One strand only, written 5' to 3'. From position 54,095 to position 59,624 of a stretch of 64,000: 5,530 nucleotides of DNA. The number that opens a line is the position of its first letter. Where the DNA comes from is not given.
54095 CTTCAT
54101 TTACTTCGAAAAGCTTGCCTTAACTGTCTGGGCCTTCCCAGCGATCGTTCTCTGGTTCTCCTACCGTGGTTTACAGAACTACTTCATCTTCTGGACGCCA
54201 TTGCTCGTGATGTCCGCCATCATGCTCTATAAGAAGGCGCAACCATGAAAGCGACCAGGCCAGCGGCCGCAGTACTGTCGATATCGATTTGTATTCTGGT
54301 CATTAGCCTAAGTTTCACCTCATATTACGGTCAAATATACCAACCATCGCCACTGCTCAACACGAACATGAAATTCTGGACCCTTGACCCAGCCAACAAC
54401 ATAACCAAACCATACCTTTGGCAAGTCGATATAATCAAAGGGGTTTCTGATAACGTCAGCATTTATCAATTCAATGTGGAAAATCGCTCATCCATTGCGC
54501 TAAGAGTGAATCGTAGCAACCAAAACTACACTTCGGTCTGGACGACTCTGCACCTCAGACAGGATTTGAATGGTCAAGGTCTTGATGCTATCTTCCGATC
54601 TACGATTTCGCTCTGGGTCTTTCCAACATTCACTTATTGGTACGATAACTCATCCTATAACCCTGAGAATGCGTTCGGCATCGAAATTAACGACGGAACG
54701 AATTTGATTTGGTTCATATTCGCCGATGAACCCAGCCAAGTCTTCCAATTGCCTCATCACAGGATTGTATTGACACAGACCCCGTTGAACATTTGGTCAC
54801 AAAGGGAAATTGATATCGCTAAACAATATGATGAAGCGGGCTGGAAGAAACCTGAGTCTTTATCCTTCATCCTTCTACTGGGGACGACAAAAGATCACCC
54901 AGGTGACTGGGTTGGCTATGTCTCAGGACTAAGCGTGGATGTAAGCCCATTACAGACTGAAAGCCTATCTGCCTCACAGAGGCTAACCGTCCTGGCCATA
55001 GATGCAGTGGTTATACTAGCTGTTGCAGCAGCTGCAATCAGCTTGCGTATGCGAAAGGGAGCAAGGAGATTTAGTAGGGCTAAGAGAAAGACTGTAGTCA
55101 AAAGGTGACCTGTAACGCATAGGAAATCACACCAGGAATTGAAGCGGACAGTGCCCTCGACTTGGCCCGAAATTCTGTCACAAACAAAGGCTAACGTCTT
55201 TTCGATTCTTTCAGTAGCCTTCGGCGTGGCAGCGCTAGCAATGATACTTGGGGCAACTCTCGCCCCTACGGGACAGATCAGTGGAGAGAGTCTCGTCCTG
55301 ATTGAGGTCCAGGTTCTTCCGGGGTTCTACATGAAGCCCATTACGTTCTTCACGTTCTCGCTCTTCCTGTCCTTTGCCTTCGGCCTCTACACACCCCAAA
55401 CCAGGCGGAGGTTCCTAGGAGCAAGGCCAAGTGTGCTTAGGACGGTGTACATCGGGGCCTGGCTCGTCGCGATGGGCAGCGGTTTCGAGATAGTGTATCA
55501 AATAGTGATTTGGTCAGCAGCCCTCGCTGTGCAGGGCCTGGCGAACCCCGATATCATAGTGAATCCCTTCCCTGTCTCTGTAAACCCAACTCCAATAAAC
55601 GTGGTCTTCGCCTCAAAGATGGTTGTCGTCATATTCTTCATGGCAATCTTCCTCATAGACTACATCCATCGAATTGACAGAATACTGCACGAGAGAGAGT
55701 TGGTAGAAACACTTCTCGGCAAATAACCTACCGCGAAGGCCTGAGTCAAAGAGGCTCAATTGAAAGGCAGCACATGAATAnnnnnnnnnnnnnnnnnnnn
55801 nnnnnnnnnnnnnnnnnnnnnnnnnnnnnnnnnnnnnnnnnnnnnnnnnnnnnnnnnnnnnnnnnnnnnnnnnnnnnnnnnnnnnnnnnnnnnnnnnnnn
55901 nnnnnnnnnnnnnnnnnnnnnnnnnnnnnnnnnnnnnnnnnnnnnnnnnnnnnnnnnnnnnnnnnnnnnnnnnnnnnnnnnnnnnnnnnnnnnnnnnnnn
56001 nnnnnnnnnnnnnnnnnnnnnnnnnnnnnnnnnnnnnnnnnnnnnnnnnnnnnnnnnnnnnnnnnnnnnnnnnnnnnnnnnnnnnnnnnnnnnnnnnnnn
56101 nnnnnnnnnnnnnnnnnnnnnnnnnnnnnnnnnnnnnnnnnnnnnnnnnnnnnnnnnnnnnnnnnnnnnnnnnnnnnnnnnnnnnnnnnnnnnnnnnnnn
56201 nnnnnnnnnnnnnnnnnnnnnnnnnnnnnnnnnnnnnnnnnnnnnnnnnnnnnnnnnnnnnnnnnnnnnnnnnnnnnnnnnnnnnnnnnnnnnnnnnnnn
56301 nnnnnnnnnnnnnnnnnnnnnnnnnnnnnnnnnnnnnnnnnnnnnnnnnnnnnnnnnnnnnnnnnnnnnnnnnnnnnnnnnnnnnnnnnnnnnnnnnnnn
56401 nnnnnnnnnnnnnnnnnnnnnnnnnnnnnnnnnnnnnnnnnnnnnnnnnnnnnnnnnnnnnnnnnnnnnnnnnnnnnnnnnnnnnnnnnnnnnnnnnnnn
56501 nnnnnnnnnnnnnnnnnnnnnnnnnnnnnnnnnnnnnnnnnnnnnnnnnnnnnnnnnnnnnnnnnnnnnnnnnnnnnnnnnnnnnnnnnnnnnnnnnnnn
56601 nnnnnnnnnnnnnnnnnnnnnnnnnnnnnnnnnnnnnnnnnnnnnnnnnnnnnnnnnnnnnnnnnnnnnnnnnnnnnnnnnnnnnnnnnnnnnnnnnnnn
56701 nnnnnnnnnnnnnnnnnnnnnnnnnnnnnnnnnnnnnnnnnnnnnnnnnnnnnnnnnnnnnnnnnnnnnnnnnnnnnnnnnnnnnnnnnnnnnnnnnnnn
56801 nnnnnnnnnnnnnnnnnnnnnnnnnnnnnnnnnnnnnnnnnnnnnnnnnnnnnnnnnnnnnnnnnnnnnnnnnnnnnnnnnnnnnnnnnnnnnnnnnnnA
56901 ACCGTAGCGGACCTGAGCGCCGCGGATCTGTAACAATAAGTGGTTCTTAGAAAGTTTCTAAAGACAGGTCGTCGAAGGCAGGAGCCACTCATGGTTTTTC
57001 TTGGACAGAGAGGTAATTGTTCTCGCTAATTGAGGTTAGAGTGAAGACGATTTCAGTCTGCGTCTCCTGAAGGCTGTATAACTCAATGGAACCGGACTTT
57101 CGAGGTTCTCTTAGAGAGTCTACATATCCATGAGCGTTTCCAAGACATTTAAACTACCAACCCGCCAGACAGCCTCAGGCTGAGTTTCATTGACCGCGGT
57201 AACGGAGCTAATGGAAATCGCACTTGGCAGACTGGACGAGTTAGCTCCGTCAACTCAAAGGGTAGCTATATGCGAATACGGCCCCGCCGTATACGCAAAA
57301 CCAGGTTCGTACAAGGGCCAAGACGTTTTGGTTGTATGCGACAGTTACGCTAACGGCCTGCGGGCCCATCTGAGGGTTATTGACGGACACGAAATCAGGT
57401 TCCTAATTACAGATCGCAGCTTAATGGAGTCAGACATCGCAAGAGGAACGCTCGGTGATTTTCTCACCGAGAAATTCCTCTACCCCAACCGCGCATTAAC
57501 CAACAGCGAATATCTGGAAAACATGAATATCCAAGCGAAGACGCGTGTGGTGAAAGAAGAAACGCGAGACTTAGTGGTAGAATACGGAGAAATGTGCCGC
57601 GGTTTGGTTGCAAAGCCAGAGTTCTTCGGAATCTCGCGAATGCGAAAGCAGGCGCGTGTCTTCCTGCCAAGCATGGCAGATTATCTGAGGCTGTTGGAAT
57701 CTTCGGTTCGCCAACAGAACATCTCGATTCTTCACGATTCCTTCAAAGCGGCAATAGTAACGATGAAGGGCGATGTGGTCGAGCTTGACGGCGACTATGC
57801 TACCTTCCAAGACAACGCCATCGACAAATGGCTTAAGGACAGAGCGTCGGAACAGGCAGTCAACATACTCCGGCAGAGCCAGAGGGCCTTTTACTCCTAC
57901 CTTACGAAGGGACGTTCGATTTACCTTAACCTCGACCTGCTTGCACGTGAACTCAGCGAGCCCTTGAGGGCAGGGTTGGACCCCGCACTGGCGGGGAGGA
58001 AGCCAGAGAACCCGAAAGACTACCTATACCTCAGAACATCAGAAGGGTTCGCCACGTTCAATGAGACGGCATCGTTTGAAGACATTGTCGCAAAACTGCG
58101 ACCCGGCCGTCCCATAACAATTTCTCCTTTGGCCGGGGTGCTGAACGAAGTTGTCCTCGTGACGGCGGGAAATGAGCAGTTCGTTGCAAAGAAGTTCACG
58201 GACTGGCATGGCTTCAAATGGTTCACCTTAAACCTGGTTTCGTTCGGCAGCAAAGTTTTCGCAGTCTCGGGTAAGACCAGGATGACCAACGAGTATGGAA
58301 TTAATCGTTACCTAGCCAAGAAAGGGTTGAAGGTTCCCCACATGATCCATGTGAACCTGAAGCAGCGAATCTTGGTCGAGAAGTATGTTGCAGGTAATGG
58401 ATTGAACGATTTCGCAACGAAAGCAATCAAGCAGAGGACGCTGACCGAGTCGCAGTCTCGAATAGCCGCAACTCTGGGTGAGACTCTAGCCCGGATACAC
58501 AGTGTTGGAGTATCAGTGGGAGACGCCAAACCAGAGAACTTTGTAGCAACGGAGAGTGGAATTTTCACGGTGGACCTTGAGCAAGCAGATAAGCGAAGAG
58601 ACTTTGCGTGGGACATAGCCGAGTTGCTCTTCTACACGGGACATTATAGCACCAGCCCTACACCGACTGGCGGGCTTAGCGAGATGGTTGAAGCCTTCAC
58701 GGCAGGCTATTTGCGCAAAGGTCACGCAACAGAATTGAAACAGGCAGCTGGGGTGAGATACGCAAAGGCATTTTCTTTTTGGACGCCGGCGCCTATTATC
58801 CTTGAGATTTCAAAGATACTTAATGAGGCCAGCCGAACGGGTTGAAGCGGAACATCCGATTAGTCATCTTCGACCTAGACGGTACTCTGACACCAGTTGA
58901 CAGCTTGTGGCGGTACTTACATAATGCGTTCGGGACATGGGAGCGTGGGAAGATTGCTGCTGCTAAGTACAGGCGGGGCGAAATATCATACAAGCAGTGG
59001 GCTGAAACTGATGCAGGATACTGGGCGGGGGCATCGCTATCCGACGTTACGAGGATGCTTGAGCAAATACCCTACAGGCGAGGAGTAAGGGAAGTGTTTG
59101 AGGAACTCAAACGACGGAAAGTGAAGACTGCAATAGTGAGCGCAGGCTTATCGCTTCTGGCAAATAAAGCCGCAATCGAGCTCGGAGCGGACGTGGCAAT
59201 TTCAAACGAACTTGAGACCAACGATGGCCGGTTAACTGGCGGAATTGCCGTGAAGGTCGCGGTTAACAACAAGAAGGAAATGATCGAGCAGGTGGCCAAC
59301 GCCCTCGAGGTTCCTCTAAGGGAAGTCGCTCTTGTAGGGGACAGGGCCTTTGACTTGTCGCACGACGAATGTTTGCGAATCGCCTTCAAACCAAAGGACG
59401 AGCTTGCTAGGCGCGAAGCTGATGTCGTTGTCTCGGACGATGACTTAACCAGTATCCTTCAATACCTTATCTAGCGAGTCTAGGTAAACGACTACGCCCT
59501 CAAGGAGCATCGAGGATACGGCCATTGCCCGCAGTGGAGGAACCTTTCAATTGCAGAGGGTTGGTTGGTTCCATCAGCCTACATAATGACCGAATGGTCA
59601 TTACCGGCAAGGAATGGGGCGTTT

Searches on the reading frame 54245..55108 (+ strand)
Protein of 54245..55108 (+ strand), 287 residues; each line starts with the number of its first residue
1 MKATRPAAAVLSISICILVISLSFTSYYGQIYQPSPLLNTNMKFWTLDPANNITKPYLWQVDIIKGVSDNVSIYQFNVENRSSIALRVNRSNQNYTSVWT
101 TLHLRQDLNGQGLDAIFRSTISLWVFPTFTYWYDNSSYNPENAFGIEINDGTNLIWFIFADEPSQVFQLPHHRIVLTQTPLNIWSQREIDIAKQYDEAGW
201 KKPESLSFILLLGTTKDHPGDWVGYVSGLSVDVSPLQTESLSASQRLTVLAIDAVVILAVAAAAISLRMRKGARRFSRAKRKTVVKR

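Call 8: search_protein_families(library=ncbifam, proteins=[window:54245-55108:+], max_evalue=0.01)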
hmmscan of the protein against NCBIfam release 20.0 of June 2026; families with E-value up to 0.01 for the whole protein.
window:54245-55108:+ (287 aa): 0 families

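Call 38: search_protein_families(library=pfam, proteins=[window:54245-55108:+], max_evalue=0.01)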
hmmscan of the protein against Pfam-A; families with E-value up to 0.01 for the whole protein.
window:54245-55108:+ (287 aa): 0 families

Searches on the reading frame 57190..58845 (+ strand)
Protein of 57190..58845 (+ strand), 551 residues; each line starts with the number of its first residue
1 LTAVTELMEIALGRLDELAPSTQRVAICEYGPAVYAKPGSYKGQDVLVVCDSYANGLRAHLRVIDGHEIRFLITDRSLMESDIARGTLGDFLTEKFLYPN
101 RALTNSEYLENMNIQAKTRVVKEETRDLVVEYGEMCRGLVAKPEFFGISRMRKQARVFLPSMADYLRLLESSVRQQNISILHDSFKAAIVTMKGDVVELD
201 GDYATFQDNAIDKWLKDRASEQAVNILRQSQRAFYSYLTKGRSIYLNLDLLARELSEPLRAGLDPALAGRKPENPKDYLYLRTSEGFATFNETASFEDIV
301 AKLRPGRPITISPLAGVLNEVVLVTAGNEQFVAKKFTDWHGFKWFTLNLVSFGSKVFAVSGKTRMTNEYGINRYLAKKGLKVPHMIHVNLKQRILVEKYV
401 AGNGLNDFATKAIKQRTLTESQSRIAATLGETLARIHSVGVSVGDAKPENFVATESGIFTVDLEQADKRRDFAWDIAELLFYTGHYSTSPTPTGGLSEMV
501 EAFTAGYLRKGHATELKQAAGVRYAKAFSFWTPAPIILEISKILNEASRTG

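Call 8: search_protein_families(library=ncbifam, proteins=[window:57190-58845:+], max_evalue=0.01)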
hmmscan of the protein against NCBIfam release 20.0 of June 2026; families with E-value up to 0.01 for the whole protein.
window:57190-58845:+ (551 aa): 10 families
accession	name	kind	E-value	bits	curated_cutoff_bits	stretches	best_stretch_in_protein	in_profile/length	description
TIGR03724.2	arch_bud32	equivalog_domain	5.5e-12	45.6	125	1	362-513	37-175/193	KEOPS complex kinase/ATPase Bud32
NF011463.0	PRK14879.1-4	equivalog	5.8e-11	42.3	188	1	364-509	64-201/237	Kae1-associated kinase Bud32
NF011461.0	PRK14879.1-2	equivalog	2.4e-08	34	372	1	362-508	47-186/225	Kae1-associated kinase Bud32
NF011460.0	PRK14879.1-1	equivalog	5.2e-08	32.3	199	1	376-474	69-168/232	Kae1-associated kinase Bud32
NF011464.0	PRK14879.1-7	equivalog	1.1e-06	28.6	246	1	363-467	51-150/221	Kae1-associated kinase Bud32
NF007174.0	PRK09605.1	equivalog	5.1e-06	25.2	447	1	362-509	380-513/535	bifunctional N(6)-L-threonylcarbamoyladenine synthase/serine/threonine protein kinase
NF011462.0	PRK14879.1-3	equivalog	0.00011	22.1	174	1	422-512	84-171/192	Kae1-associated kinase Bud32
NF038150.1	lanthi_synth_IV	equivalog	0.00015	20.2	650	1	392-470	267-349/851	class IV lanthionine synthetase LanL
NF038151.1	lanthi_synth_III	equivalog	0.00018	20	575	1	363-469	268-386/833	class III lanthionine synthetase LanKC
NF002475.0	PRK01723.1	equivalog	0.00026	20.1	142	1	356-474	79-199/241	3-deoxy-D-manno-octulosonic acid kinase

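Call 70: search_protein_families(library=pfam, proteins=[window:57190-58845:+], max_evalue=0.001)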
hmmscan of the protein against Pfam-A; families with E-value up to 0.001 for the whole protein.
window:57190-58845:+ (551 aa): 1 family
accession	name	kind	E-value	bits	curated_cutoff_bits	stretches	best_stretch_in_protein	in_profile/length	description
PF01636.29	APH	-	0.0006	20.1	23.2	0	312-472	3-144/239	Phosphotransferase enzyme family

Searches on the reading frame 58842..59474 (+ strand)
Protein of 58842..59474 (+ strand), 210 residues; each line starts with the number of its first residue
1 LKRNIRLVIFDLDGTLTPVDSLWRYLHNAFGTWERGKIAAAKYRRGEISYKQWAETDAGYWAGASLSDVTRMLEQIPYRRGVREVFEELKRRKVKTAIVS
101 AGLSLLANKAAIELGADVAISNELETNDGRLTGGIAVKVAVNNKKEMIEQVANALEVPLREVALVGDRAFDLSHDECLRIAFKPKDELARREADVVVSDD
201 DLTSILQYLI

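Call 70: search_protein_families(library=pfam, proteins=[window:58842-59474:+], max_evalue=0.001)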
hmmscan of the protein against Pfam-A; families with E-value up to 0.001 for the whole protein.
window:58842-59474:+ (210 aa): 3 families
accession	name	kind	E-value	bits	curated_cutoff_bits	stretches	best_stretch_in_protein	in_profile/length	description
PF12710.13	HAD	-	4e-21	76.8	27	1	8-172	1-185/189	haloacid dehalogenase-like hydrolase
PF00702.32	Hydrolase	-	1.9e-17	64.7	26.4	1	5-172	1-184/191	haloacid dehalogenase-like hydrolase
PF13419.12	HAD_2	-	2.8e-07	31.3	23.8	1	8-172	1-165/178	Haloacid dehalogenase-like hydrolase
